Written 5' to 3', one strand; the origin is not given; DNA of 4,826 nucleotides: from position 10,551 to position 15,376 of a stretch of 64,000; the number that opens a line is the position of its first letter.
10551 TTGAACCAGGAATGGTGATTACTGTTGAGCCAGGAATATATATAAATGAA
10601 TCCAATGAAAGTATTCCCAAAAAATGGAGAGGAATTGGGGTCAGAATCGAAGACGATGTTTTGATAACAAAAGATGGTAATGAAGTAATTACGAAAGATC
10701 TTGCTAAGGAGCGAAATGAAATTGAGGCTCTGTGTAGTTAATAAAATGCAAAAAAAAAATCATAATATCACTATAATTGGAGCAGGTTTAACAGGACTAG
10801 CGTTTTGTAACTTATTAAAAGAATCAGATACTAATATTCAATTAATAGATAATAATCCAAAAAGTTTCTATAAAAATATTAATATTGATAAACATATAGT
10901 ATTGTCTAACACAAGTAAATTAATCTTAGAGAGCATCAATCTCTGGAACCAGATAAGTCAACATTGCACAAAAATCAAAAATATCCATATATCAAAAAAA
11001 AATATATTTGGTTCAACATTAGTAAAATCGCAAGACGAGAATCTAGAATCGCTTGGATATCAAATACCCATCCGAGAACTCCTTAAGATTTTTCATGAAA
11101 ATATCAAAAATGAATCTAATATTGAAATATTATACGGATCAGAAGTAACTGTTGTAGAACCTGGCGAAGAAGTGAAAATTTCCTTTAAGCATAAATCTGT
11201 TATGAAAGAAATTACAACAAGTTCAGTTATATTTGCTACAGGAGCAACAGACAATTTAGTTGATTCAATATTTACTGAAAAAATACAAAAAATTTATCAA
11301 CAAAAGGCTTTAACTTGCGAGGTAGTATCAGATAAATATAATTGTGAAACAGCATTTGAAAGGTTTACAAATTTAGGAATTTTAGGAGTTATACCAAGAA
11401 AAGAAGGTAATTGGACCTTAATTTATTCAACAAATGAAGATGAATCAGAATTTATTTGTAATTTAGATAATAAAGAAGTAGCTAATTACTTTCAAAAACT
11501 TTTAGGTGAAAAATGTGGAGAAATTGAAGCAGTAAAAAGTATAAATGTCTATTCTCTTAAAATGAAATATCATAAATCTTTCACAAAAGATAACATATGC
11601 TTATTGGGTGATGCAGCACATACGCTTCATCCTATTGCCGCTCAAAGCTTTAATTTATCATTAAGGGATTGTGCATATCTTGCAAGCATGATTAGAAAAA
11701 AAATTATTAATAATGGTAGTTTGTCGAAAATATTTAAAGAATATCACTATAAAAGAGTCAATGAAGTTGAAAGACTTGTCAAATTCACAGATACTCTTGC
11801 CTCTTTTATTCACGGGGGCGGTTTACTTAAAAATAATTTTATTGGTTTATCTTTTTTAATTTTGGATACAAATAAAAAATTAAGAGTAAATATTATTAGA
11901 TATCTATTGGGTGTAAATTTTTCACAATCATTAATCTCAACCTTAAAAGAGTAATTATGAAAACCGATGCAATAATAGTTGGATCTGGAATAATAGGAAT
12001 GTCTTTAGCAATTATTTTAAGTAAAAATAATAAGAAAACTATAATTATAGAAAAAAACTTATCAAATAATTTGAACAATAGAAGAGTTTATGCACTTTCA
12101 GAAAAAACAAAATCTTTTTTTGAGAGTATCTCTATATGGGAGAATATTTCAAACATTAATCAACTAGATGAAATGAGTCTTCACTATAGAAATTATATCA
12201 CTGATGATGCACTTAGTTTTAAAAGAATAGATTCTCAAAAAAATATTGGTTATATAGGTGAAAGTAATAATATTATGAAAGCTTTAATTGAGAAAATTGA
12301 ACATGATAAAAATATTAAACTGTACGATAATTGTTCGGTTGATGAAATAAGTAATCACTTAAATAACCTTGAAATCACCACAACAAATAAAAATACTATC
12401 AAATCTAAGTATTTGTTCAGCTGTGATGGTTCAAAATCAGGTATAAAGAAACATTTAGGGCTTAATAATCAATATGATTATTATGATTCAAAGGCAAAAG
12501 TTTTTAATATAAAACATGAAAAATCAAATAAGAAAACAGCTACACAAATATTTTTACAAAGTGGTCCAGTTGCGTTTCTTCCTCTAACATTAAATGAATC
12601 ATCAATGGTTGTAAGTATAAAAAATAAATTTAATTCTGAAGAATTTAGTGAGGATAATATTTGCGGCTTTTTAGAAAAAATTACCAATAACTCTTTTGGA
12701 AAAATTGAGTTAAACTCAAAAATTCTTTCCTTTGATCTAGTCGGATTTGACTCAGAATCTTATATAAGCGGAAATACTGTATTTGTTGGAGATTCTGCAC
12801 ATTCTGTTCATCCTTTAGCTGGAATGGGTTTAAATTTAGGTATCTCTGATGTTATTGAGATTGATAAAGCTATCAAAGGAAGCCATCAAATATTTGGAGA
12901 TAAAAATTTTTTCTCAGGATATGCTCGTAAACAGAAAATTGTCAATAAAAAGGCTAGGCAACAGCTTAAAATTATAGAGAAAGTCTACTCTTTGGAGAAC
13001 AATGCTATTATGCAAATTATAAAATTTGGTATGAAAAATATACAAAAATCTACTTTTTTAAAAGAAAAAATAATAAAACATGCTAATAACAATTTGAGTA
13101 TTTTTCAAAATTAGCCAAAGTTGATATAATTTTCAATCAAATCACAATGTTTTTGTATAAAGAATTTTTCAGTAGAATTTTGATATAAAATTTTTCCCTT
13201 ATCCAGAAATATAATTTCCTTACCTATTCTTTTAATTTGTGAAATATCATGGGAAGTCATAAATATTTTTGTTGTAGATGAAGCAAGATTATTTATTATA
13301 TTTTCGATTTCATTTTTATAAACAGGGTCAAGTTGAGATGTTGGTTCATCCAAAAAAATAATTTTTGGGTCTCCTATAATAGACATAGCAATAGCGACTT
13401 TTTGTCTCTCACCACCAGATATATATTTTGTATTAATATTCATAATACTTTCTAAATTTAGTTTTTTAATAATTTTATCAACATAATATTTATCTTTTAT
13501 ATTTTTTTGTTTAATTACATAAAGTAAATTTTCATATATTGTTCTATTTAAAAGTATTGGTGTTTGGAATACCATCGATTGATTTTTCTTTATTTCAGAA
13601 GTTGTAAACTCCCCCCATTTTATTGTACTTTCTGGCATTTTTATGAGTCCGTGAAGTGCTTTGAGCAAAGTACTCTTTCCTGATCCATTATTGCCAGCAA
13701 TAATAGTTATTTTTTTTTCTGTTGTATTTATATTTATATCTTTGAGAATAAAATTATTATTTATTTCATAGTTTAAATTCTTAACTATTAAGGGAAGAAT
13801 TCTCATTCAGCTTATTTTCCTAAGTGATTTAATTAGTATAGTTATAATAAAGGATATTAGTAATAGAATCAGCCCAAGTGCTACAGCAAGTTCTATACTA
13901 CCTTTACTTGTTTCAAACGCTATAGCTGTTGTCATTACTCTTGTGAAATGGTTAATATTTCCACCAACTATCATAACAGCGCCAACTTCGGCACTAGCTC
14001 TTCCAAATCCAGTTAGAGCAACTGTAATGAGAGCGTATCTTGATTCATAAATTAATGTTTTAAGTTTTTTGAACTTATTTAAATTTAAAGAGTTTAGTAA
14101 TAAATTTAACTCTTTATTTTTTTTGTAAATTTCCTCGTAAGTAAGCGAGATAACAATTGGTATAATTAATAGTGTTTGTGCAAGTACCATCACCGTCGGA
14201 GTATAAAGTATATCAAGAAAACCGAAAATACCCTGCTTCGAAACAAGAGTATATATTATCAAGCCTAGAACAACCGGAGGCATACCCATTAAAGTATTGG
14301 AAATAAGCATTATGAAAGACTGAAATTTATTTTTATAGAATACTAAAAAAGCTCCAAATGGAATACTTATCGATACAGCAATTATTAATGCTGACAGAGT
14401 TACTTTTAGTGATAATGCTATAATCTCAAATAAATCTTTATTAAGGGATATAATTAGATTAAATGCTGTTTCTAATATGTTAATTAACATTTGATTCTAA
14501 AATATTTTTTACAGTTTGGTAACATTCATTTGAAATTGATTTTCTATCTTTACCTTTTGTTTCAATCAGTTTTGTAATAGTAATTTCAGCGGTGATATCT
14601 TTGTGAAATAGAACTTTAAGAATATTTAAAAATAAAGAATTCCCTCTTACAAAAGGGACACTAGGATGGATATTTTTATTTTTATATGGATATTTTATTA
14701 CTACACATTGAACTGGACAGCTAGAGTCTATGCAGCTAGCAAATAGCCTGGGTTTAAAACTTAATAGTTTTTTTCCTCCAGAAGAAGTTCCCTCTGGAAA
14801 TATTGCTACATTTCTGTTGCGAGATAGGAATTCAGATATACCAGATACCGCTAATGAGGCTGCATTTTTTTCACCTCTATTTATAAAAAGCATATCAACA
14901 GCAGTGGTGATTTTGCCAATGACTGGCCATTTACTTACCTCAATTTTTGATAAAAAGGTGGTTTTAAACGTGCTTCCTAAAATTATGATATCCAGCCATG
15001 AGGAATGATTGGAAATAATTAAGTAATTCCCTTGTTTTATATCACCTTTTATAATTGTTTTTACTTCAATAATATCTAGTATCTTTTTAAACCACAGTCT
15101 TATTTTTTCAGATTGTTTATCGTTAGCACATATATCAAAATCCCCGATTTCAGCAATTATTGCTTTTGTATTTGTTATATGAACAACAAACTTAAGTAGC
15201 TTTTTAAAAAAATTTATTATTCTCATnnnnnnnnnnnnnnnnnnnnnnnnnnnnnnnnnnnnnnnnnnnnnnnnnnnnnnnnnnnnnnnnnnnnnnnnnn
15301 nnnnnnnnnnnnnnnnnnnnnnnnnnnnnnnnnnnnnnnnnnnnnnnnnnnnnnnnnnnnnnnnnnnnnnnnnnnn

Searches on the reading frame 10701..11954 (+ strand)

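Call 26: search_protein_families(library=pfam, proteins=[window:10701-11954:+], max_evalue=0.00001)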
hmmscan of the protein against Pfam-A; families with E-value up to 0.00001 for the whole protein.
window:10701-11954:+ (417 aa): 2 families
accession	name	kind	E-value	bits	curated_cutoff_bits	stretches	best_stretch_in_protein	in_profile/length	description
PF01494.25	FAD_binding_3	-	3.6e-18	66.4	22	1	23-363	4-349/349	FAD binding domain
PF07992.20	Pyr_redox_2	-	1.4e-07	31.7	26.1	1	22-187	2-114/291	Pyridine nucleotide-disulphide oxidoreductase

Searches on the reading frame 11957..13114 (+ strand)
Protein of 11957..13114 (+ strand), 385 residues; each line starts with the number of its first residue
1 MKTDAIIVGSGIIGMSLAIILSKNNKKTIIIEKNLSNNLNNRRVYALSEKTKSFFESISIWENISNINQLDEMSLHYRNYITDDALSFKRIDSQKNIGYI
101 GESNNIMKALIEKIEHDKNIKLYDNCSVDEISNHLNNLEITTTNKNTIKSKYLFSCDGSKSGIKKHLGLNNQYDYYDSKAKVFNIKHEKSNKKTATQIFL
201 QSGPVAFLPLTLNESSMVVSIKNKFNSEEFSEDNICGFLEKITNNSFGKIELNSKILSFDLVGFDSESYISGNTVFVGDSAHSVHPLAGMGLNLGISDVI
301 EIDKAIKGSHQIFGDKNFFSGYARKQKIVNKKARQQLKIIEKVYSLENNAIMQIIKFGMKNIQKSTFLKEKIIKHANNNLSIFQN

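Call 26: search_protein_families(library=pfam, proteins=[window:11957-13114:+], max_evalue=0.00001)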
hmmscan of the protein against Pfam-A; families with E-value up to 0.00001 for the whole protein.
window:11957-13114:+ (385 aa): 2 families
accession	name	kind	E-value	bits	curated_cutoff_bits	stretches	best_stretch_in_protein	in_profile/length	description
PF01494.25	FAD_binding_3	-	7.1e-24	85.1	22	1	2-303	1-315/349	FAD binding domain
PF07992.20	Pyr_redox_2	-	6.5e-06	26.2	26.1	0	4-84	2-74/291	Pyridine nucleotide-disulphide oxidoreductase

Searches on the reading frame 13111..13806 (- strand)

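Call 26: search_protein_families(library=pfam, proteins=[window:13111-13806:-], max_evalue=0.00001)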
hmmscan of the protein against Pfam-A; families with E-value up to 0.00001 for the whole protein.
window:13111-13806:- (231 aa): 4 families
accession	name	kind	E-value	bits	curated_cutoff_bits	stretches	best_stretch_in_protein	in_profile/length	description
PF00005.33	ABC_tran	-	8.8e-27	94.8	25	1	21-157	1-137/137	ABC transporter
PF13304.12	AAA_21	-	1.9e-15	58.2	27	1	33-99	1-80/304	AAA domain, putative AbiEii toxin, Type IV TA system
PF02463.25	SMC_N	-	5.4e-09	36.2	40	1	27-194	20-205/220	RecF/RecN/SMC N terminal domain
PF13555.12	AAA_29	-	5.6e-06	26.5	27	0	26-55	17-46/61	P-loop containing region of AAA domain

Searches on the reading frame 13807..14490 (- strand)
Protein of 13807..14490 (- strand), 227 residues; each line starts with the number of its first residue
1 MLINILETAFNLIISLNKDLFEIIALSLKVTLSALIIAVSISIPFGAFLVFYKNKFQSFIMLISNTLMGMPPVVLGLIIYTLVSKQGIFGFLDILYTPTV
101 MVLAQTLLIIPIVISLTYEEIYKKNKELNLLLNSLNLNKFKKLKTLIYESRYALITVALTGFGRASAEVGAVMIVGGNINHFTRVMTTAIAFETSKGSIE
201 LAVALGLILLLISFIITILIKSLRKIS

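Call 26: search_protein_families(library=pfam, proteins=[window:13807-14490:-], max_evalue=0.00001)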
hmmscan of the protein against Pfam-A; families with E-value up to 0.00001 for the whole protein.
window:13807-14490:- (227 aa): 1 family
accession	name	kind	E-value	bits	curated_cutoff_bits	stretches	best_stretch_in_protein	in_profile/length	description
PF00528.27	BPD_transp_1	-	2.9e-08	34.1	26.4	1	43-223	2-178/184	Binding-protein-dependent transport system inner membrane component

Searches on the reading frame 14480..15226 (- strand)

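Call 26: search_protein_families(library=pfam, proteins=[window:14480-15226:-], max_evalue=0.00001)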
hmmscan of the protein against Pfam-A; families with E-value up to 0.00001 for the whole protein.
window:14480-15226:- (248 aa): 1 family
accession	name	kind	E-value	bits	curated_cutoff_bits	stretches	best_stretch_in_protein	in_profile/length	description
PF01553.26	Acyltransferase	-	1.1e-21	77.4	23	1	63-178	10-132/132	Acyltransferase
